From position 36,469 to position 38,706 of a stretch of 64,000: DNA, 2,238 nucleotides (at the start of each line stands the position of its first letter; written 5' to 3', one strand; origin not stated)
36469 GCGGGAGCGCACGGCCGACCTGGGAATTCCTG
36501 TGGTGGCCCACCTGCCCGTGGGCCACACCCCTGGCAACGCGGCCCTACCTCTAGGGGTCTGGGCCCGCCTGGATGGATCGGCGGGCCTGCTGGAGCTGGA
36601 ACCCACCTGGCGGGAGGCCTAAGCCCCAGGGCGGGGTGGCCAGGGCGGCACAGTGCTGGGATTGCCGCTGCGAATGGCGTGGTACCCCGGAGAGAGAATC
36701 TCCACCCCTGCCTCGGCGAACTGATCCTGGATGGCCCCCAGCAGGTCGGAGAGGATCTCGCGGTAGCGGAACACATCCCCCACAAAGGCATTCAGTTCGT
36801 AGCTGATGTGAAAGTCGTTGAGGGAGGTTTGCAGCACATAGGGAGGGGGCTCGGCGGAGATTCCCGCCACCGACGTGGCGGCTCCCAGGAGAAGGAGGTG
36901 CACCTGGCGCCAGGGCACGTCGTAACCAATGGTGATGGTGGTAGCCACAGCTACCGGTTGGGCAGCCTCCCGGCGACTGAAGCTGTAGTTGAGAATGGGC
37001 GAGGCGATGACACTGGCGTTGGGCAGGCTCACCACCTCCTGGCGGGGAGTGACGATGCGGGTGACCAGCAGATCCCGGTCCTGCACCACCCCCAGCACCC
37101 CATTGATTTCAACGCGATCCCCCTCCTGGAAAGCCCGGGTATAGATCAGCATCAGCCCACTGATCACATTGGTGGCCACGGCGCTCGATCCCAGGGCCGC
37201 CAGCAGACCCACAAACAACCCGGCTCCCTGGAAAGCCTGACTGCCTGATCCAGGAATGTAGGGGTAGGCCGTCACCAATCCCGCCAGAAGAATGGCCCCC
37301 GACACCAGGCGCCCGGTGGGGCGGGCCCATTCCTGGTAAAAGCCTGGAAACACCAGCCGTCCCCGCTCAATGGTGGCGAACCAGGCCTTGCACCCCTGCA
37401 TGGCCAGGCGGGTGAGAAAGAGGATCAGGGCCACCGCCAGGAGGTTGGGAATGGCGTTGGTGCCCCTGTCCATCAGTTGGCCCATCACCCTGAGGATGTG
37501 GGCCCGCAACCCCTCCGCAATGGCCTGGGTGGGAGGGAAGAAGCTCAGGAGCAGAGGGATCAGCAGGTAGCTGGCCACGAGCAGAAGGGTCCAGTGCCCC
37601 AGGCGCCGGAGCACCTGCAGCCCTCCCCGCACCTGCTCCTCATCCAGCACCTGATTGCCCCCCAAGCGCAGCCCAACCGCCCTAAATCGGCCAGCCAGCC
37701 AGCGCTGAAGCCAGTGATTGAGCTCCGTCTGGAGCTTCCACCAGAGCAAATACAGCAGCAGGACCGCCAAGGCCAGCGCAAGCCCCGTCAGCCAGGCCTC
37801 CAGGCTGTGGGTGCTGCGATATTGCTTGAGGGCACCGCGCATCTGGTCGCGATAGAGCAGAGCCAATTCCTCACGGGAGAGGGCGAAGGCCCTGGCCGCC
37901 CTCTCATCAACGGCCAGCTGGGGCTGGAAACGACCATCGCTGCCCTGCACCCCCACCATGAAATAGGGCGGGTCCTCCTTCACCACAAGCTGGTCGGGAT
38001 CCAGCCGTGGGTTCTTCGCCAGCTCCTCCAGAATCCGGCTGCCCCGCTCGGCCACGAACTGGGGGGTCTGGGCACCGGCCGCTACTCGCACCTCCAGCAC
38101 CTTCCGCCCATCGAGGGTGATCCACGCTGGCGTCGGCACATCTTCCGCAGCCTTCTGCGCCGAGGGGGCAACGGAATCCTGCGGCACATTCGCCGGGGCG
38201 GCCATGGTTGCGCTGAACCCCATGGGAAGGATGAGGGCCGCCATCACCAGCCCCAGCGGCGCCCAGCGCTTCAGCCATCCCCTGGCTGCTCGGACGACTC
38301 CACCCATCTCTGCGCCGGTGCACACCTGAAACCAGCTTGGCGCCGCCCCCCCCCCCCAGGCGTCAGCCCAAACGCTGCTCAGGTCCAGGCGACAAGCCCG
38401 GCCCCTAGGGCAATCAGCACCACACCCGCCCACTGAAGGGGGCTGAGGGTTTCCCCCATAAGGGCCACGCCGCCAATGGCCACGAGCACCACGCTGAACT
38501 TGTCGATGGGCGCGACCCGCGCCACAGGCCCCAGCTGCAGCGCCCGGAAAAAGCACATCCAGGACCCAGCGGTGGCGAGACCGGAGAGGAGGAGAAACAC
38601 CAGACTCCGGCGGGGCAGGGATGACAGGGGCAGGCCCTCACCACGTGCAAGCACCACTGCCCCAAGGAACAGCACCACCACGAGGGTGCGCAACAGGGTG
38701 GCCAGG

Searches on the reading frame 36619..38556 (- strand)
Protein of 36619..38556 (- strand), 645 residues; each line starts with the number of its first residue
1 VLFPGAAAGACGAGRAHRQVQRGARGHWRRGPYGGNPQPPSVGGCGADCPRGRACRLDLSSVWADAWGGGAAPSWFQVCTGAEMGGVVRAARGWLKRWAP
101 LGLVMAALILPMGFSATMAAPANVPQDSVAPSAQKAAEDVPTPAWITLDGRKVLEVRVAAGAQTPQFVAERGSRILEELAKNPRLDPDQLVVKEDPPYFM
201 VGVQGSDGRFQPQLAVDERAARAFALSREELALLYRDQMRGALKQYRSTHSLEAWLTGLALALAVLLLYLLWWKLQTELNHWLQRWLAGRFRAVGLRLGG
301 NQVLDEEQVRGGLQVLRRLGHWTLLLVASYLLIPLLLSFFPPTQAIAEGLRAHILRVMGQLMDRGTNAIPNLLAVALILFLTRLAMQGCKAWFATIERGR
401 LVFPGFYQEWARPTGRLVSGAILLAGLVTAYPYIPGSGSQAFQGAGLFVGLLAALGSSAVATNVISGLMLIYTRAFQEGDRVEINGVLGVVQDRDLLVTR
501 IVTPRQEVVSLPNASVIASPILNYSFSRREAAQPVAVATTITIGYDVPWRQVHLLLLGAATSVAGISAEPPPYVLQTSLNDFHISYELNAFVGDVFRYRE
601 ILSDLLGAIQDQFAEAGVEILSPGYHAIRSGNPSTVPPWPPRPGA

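Call 58: search_protein_families(library=pfam, proteins=[window:36619-38556:-], max_evalue=0.00001)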
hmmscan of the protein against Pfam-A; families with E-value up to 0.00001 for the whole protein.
window:36619-38556:- (645 aa): 2 families
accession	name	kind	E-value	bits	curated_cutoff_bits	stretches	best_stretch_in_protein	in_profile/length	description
PF00924.24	MS_channel_2nd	-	2e-14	53.9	20.2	1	461-525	3-67/68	Mechanosensitive ion channel, beta-domain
PF21082.3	MS_channel_3rd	-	2.1e-07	31.7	21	1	538-620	2-88/88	Mechanosensitive ion channel MscS, C-terminal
